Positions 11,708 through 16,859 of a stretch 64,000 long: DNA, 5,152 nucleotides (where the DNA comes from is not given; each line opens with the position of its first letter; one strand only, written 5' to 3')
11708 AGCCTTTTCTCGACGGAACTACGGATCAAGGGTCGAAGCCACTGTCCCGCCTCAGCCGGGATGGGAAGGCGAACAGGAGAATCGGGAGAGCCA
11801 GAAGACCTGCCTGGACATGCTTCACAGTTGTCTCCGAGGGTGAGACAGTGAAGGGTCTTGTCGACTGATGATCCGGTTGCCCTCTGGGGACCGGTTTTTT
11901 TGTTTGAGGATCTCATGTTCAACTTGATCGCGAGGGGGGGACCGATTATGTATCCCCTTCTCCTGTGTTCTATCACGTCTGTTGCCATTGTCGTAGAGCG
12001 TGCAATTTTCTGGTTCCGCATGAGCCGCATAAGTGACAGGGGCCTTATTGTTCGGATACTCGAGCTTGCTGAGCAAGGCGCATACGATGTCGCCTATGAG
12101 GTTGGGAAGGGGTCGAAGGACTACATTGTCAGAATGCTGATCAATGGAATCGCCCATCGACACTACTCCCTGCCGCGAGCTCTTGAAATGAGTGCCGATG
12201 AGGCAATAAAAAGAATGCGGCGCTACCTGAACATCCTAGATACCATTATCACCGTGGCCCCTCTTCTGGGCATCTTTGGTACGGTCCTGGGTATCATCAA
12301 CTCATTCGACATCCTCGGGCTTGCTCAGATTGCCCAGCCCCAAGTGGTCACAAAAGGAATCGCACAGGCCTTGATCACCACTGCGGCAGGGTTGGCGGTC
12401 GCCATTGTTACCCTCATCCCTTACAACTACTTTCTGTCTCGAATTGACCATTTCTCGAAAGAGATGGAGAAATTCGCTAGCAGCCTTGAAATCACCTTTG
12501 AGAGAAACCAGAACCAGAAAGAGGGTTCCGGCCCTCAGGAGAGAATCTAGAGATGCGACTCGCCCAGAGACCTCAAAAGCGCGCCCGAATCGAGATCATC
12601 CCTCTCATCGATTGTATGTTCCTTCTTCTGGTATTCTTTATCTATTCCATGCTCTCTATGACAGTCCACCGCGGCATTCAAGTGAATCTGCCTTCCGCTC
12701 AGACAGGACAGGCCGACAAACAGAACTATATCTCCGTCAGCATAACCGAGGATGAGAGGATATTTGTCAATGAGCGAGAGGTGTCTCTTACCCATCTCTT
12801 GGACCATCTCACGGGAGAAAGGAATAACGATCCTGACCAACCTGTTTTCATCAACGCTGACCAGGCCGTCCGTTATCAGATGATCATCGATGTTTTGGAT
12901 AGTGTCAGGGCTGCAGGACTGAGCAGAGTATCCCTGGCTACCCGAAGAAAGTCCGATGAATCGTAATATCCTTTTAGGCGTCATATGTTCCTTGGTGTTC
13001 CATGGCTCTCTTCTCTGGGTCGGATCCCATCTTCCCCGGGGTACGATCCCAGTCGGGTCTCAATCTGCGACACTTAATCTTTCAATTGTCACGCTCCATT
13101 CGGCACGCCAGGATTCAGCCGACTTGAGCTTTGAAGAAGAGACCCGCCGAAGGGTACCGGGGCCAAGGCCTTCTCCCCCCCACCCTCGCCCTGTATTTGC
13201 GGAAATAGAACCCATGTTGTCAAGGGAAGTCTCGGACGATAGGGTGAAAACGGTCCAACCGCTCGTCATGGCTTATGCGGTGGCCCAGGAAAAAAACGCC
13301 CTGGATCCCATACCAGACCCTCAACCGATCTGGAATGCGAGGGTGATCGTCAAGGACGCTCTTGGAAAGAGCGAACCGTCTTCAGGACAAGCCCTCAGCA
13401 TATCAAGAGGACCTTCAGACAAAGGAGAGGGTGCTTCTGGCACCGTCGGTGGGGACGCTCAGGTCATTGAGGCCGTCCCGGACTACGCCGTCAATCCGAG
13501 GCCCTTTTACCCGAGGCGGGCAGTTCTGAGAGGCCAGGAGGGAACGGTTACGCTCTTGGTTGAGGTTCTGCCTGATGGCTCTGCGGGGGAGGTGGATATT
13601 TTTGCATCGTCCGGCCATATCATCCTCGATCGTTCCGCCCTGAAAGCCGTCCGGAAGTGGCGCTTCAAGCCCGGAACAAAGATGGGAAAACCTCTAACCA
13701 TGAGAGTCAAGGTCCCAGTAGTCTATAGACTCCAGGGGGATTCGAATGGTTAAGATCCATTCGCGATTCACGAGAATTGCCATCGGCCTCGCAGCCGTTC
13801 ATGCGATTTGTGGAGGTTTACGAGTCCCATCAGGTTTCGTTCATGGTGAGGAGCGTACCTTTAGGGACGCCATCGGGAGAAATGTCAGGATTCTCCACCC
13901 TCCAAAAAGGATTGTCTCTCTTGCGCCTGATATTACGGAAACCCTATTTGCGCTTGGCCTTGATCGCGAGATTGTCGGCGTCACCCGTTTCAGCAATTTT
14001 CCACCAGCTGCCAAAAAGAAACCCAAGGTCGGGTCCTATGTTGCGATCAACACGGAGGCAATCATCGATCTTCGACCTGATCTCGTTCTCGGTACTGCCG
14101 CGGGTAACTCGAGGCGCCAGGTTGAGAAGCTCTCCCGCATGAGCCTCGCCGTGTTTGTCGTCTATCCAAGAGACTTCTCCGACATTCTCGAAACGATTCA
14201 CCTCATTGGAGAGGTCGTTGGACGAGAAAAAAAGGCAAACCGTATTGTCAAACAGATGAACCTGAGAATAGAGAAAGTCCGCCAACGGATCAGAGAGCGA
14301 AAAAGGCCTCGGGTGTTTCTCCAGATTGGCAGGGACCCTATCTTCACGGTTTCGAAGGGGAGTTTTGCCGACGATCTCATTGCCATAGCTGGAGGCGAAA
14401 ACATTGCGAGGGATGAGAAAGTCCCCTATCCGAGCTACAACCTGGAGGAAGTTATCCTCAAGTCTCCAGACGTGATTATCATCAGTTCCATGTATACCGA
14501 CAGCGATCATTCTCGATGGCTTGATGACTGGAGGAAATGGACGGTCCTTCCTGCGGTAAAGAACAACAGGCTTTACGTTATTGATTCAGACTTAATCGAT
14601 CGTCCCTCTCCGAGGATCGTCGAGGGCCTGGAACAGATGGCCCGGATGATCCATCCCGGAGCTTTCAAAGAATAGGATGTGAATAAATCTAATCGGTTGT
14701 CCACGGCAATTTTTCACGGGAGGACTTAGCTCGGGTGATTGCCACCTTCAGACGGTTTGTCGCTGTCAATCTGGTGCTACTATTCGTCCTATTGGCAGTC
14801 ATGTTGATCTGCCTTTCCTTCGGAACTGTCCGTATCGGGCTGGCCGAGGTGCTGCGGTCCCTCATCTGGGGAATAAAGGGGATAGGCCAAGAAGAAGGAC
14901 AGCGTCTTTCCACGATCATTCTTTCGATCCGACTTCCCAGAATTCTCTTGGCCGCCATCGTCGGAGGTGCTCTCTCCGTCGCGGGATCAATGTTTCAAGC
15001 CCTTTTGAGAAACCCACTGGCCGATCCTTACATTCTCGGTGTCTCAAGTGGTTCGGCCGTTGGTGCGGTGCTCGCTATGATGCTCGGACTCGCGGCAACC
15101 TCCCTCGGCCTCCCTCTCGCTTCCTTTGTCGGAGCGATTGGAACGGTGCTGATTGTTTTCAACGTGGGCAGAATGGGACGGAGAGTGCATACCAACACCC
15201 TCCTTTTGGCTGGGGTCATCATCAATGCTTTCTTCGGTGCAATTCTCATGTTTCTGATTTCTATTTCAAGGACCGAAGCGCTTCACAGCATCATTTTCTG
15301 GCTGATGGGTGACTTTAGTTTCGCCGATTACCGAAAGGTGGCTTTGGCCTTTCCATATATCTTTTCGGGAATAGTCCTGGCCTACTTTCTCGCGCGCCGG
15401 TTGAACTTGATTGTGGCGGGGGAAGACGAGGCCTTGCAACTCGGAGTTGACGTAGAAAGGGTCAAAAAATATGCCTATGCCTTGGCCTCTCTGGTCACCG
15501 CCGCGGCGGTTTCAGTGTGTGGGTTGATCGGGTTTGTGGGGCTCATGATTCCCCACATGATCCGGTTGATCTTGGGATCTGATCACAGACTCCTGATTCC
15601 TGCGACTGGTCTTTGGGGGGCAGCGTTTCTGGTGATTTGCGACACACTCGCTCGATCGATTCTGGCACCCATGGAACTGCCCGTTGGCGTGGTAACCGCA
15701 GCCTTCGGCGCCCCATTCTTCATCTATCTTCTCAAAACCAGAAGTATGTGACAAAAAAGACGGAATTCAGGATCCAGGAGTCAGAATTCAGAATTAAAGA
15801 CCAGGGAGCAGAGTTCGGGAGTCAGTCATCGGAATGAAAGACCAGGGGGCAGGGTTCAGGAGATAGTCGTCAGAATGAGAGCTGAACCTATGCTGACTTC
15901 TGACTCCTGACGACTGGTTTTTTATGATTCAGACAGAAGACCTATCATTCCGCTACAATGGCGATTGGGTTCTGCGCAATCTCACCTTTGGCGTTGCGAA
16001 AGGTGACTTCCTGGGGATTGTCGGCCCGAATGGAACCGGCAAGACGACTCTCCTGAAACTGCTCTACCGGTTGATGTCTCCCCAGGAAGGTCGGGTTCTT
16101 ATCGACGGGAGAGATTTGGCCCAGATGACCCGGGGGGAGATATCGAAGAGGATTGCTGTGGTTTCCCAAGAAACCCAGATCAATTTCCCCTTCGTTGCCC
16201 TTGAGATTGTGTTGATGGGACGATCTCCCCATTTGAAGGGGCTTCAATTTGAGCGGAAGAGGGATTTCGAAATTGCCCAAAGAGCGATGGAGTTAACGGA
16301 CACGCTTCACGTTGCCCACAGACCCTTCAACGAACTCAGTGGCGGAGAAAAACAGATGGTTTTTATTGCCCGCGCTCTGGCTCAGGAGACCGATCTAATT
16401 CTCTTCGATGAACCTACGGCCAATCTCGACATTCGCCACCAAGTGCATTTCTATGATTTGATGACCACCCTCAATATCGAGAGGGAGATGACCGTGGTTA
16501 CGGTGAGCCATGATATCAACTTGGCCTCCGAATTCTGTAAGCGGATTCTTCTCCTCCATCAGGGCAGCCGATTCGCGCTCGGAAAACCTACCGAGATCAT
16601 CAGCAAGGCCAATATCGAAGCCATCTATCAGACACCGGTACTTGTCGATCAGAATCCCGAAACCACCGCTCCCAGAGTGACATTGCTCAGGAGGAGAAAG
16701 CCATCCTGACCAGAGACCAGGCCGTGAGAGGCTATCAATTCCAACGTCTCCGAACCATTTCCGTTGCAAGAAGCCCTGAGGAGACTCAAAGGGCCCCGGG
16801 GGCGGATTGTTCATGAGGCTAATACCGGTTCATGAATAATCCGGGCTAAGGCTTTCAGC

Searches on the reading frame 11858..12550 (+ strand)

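Call 27: search_protein_families(library=pfam, proteins=[window:11858-12550:+], max_evalue=0.00001)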
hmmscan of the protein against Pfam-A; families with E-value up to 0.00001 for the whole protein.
window:11858-12550:+ (230 aa): 1 family
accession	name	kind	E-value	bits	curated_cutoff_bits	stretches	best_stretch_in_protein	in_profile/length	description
PF01618.21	MotA_ExbB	-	2.6e-32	111.7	22.9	1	100-204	22-126/127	MotA/TolQ/ExbB proton channel family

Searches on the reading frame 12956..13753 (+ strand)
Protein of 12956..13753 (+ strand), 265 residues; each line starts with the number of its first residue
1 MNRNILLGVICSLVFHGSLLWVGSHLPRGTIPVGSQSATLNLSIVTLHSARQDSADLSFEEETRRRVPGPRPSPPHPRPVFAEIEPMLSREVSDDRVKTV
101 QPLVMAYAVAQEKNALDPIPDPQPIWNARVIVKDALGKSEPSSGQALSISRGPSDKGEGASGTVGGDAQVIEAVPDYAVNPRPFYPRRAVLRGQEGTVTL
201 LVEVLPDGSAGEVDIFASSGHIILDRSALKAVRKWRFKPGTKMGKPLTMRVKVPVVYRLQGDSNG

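Call 27: search_protein_families(library=pfam, proteins=[window:12956-13753:+], max_evalue=0.00001)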
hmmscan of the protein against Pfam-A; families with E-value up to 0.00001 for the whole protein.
window:12956-13753:+ (265 aa): 1 family
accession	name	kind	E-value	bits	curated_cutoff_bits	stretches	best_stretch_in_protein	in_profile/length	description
PF03544.19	TonB_C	-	9.3e-24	84.1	24.6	1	181-259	1-79/79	Gram-negative bacterial TonB protein C-terminal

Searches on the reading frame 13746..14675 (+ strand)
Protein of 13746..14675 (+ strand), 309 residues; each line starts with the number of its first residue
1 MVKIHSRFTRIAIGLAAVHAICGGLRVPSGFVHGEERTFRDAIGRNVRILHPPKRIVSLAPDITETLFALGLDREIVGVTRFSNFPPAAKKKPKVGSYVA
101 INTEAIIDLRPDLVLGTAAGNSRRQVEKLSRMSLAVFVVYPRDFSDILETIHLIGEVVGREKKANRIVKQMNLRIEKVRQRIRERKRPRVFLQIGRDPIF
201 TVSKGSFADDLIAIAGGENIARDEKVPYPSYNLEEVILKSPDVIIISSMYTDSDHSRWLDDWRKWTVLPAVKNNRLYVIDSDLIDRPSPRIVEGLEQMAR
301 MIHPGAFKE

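Call 27: search_protein_families(library=pfam, proteins=[window:13746-14675:+], max_evalue=0.00001)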
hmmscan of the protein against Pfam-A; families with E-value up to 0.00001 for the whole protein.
window:13746-14675:+ (309 aa): 1 family
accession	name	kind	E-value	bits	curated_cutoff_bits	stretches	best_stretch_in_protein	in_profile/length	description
PF01497.23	Peripla_BP_2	-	9.1e-38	130.4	27.5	1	56-282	1-234/235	Periplasmic binding protein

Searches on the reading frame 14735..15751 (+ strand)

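Call 27: search_protein_families(library=pfam, proteins=[window:14735-15751:+], max_evalue=0.00001)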
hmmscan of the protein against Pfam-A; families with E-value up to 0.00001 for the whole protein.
window:14735-15751:+ (338 aa): 1 family
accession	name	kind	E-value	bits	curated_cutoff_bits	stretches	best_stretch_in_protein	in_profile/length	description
PF01032.23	FecCD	-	3.2e-96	322.5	26.5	1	19-334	2-310/311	FecCD transport family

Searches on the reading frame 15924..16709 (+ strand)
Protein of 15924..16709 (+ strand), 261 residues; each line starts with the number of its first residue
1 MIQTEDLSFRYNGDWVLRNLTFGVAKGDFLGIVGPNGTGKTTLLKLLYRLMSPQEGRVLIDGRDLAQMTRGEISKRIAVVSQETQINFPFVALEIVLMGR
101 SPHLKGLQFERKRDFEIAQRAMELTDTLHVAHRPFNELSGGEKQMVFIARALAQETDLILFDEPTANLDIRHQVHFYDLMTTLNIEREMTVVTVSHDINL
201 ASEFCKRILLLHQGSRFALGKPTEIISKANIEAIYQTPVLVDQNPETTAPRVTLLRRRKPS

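Call 27: search_protein_families(library=pfam, proteins=[window:15924-16709:+], max_evalue=0.00001)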
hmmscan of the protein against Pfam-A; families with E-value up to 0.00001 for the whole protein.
window:15924-16709:+ (261 aa): 3 families
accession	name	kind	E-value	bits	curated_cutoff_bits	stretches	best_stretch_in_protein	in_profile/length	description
PF00005.33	ABC_tran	-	2.3e-33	116.1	25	1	17-166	1-137/137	ABC transporter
PF13304.12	AAA_21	-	5.7e-11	43.5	27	0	30-62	2-37/304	AAA domain, putative AbiEii toxin, Type IV TA system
PF02463.25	SMC_N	-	8.9e-08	32.3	40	1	28-203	25-206/220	RecF/RecN/SMC N terminal domain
